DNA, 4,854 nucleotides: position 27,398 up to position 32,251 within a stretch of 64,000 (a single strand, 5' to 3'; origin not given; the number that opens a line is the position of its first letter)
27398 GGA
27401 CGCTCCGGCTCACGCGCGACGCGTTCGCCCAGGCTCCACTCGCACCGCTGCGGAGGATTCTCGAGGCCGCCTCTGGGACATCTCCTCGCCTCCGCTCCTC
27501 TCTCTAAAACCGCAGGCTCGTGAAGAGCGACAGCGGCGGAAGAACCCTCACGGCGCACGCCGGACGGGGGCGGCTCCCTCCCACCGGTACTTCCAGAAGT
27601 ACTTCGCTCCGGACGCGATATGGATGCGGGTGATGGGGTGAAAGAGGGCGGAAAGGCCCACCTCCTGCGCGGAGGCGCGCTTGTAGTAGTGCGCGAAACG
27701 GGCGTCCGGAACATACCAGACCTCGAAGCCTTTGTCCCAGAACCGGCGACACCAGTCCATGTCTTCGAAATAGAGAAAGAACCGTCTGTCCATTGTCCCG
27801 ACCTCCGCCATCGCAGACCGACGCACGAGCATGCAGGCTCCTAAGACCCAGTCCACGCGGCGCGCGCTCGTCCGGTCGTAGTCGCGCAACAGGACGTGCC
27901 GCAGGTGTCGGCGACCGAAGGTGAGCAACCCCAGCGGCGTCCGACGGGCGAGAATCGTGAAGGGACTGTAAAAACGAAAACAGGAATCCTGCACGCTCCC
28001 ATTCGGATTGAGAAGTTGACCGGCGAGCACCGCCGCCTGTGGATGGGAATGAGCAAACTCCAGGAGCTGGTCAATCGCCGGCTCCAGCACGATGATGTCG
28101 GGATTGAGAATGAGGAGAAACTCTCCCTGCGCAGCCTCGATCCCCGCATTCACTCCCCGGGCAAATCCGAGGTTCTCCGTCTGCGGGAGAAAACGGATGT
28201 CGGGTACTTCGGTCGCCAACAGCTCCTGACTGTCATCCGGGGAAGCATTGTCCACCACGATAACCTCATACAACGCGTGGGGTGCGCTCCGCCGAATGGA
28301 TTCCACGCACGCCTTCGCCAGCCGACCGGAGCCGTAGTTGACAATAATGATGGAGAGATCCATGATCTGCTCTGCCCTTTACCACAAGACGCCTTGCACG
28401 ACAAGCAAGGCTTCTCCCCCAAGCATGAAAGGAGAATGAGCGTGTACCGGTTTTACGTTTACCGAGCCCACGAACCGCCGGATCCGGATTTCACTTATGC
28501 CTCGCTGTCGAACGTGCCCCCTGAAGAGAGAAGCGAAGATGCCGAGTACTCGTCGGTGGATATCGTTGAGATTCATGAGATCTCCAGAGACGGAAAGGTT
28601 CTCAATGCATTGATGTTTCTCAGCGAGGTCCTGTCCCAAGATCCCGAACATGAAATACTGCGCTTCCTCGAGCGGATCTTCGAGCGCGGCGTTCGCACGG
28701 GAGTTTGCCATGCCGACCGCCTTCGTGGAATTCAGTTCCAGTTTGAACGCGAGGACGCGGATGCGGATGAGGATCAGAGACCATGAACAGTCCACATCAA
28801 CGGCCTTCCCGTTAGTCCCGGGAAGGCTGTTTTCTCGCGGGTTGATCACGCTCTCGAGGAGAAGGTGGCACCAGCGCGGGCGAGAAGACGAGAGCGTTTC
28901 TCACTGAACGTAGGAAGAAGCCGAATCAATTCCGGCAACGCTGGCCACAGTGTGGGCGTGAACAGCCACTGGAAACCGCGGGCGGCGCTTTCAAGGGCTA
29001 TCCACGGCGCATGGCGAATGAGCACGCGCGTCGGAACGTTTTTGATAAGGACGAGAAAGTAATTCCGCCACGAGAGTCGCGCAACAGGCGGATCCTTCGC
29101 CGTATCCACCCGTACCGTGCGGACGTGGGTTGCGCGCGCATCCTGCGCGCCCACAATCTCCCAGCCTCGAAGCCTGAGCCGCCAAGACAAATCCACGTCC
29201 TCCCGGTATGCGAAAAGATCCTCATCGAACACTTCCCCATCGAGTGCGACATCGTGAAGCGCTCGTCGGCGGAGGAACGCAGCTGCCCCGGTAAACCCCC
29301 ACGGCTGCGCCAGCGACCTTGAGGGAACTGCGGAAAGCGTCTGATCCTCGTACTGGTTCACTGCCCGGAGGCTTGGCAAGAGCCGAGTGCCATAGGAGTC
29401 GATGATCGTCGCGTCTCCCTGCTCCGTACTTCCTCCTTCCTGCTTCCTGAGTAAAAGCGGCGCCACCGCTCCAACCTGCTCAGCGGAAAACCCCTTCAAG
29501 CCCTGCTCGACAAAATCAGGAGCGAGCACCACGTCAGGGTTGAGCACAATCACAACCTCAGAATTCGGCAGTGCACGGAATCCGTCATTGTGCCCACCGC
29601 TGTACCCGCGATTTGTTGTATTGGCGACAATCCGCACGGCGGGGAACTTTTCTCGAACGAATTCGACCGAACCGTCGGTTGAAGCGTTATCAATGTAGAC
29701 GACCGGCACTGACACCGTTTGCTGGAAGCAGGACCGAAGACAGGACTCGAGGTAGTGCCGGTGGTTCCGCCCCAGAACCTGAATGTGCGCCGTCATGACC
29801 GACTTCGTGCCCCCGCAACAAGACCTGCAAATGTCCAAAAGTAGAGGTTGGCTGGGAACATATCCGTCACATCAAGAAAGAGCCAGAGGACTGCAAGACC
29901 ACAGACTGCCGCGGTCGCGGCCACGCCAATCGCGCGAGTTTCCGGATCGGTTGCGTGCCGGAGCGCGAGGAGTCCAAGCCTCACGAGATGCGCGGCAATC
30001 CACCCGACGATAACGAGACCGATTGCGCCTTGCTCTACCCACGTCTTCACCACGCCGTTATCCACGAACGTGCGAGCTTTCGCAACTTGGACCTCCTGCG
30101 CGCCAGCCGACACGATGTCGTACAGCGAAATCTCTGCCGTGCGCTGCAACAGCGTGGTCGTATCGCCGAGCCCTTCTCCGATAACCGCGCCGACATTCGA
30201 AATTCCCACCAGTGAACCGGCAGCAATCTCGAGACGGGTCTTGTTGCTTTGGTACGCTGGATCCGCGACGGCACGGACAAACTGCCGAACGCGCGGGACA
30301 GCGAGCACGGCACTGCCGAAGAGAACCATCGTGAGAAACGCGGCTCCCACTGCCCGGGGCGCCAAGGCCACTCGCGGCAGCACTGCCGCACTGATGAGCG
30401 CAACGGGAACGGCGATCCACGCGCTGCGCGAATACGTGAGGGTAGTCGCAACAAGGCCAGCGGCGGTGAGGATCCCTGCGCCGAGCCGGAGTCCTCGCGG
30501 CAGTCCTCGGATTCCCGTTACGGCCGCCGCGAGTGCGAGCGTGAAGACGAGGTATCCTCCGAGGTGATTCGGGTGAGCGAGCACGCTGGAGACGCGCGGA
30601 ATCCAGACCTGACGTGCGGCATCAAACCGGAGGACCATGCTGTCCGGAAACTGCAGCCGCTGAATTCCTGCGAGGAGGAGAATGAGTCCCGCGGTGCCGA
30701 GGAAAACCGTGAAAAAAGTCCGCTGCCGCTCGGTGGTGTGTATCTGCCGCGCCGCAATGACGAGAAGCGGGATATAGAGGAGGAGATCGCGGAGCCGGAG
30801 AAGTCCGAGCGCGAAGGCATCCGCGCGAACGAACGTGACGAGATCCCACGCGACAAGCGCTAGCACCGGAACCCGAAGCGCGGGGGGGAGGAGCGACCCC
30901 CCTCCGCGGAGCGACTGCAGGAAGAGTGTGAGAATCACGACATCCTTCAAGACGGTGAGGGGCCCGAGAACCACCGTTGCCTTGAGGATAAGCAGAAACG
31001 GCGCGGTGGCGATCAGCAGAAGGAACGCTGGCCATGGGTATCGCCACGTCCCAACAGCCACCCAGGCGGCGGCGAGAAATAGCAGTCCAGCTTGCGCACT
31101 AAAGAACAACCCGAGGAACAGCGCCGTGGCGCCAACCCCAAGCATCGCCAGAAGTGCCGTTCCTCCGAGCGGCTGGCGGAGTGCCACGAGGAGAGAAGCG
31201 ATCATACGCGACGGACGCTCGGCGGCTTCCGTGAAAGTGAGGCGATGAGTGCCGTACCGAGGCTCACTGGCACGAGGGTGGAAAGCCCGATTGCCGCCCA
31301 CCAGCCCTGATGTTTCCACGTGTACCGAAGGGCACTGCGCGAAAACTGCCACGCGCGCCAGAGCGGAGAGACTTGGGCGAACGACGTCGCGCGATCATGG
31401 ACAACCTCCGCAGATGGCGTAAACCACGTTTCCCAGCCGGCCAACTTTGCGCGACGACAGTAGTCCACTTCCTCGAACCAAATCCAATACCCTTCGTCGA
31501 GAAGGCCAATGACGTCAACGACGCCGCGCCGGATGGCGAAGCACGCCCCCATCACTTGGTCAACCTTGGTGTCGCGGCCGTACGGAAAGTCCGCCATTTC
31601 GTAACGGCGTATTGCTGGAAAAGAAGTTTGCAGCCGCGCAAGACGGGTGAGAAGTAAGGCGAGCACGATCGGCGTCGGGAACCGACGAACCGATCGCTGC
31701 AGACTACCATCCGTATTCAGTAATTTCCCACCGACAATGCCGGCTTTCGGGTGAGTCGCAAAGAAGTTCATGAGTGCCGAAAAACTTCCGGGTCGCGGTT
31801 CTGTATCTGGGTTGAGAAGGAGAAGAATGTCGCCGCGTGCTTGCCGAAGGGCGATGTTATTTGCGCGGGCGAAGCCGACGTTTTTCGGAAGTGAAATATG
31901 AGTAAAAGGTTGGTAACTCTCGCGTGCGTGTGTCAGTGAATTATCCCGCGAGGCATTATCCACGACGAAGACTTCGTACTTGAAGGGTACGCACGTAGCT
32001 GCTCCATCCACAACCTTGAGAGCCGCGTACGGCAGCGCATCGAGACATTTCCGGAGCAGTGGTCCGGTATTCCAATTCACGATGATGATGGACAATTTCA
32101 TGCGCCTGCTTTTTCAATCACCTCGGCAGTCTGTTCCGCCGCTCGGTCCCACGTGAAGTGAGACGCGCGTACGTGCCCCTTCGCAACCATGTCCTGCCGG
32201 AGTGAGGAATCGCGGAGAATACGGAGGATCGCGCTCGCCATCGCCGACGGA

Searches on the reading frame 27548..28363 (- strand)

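Call 52: search_protein_families(library=pfam, proteins=[window:27548-28363:-], max_evalue=0.0001)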
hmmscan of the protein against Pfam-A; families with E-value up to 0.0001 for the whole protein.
window:27548-28363:- (271 aa): 3 families
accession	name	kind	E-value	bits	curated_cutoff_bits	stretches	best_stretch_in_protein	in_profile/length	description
PF00535.33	Glycos_transf_2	-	2.5e-22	80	23.3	1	4-123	1-122/168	Glycosyl transferase family 2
PF13641.12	Glyco_tranf_2_3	-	6.2e-21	75.9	27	1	3-231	3-217/230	Glycosyltransferase like family 2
PF13632.12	Glyco_trans_2_3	-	2.6e-07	31.1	27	1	153-223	53-121/198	Glycosyl transferase family group 2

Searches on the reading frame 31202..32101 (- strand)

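Call 9: search_protein_families(library=pfam, proteins=[window:31202-32101:-], max_evalue=0.01)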
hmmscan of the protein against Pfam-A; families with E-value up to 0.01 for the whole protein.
window:31202-32101:- (299 aa): 3 families
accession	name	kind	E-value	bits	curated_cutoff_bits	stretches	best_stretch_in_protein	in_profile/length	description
PF00535.33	Glycos_transf_2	-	3.6e-20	73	23.3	1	4-158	1-132/168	Glycosyl transferase family 2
PF13641.12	Glyco_tranf_2_3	-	3.7e-17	63.5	27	1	3-253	3-229/230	Glycosyltransferase like family 2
PF13632.12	Glyco_trans_2_3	-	0.00093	19.5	27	1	93-286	2-178/198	Glycosyl transferase family group 2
